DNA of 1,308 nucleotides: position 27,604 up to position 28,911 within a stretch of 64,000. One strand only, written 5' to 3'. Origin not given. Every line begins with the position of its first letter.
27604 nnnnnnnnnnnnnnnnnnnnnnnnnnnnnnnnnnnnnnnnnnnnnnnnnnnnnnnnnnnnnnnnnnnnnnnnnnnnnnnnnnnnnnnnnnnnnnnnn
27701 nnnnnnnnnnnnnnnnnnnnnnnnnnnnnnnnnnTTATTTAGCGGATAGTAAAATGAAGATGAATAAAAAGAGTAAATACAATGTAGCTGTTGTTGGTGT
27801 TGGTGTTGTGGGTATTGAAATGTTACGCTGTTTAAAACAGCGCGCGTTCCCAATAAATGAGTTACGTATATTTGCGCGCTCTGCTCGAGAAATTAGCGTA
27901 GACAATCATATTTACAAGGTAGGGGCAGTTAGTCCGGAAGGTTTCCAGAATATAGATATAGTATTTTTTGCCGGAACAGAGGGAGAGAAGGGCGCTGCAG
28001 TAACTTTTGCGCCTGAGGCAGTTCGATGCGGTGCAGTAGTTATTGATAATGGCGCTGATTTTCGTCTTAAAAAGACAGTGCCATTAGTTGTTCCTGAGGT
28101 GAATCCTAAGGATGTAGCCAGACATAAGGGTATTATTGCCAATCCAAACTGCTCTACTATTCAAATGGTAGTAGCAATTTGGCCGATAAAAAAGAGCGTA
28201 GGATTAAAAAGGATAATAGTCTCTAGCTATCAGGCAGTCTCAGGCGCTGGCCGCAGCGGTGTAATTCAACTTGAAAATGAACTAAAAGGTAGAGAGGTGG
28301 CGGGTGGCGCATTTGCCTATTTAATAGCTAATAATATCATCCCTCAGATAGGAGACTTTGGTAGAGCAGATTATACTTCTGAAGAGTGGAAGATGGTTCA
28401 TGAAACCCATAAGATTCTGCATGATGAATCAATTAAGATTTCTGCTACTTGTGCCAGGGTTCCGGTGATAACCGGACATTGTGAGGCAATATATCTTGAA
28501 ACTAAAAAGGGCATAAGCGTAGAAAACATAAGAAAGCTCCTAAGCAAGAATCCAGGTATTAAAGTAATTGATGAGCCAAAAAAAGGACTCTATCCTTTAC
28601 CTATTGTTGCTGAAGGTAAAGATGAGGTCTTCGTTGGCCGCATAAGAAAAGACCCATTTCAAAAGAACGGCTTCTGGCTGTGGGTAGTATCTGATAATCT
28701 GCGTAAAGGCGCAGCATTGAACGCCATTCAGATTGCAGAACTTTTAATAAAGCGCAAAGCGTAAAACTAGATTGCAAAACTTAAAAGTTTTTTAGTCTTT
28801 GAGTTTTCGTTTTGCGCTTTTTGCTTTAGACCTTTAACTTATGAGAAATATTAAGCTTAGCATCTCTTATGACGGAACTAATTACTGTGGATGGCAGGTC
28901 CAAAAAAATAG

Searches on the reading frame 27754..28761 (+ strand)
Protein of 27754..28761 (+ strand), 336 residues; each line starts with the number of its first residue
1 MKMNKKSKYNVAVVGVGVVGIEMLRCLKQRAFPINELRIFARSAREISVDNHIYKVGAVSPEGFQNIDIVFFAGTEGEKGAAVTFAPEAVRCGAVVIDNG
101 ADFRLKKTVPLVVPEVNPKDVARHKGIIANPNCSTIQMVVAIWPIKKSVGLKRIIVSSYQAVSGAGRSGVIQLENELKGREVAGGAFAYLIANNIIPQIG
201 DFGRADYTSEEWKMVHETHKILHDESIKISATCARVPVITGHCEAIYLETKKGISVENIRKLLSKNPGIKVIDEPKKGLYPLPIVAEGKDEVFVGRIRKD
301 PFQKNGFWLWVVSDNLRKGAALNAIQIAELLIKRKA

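Call 29: find_encoding_contigs(protein=window:27754-28761:+, flank=10000, max_places=1)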
Protein window:27754-28761:+ (336 aa): 5 contigs read that carry it; 1 place shown.
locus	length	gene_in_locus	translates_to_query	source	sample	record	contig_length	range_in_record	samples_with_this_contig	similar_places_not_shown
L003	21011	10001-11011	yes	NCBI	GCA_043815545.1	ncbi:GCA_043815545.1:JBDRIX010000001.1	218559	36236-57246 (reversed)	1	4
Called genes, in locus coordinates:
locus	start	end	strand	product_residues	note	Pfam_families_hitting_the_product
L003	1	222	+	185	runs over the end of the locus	PF03602:Cons_hypoth95, PF05175:MTS (weak), PF02086:MethyltransfD12 (faint)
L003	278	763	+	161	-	PF01467:CTP_transf_like, PF08218:Citrate_ly_lig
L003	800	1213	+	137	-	PF02620:YceD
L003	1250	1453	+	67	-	PF01783:Ribosomal_L32p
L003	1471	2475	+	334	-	PF02504:FA_synthesis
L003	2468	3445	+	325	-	PF00108:Thiolase_N (weak), PF08545:ACP_syn_III, PF08541:ACP_syn_III_C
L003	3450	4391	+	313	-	PF00698:Acyl_transf_1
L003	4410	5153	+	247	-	PF00106:adh_short, PF08659:KR, PF13561:adh_short_C2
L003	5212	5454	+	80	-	PF00550:PP-binding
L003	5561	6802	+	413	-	PF00109:ketoacyl-synt, PF02801:Ketoacyl-synt_C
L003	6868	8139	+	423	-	PF00330:Aconitase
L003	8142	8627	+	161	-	PF00694:Aconitase_C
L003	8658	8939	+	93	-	PF20660:DUF6812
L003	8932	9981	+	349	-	PF00180:Iso_dh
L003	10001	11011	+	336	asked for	PF01118:Semialdhyde_dh, PF02774:Semialdhyde_dhC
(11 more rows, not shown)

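Call 41: list_cluster_members(proteins=[P0001, window:27754-28761:+, window:46943-48337:+, window:41151-42044:+])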
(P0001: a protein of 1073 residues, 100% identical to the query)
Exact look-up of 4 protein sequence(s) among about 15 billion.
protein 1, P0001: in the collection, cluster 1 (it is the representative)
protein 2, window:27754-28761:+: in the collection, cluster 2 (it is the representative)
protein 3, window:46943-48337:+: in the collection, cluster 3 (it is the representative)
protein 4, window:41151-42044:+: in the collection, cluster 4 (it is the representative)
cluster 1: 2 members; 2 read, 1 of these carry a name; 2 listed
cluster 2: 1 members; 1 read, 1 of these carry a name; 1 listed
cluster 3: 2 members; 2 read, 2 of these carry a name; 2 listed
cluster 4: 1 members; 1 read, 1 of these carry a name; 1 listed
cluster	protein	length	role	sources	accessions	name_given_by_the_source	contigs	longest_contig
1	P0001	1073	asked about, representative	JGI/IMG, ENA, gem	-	-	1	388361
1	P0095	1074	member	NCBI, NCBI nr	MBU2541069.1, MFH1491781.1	MAG: hypothetical protein KJ593_04110 [Candidatus Omnitrophica bacterium] | hypothetical protein [Candidatus Omnitrophota bacterium]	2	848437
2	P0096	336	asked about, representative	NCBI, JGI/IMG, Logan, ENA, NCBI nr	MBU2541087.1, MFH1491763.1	MAG: aspartate-semialdehyde dehydrogenase [Candidatus Omnitrophica bacterium] | aspartate-semialdehyde dehydrogenase [Candidatus Omnitrophota bacterium]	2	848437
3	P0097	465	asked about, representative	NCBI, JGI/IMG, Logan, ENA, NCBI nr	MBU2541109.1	MAG: glycosyltransferase family 39 protein [Candidatus Omnitrophica bacterium] | glycosyltransferase family 39 protein [Candidatus Omnitrophota bacterium]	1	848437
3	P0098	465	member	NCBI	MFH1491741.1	MAG: glycosyltransferase family 39 protein [Candidatus Omnitrophota bacterium]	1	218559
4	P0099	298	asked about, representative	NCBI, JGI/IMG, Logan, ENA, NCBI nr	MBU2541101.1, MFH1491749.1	MAG: 4-hydroxy-tetrahydrodipicolinate synthase [Candidatus Omnitrophica bacterium] | 4-hydroxy-tetrahydrodipicolinate synthase [Candidatus Omnitrophota bacterium]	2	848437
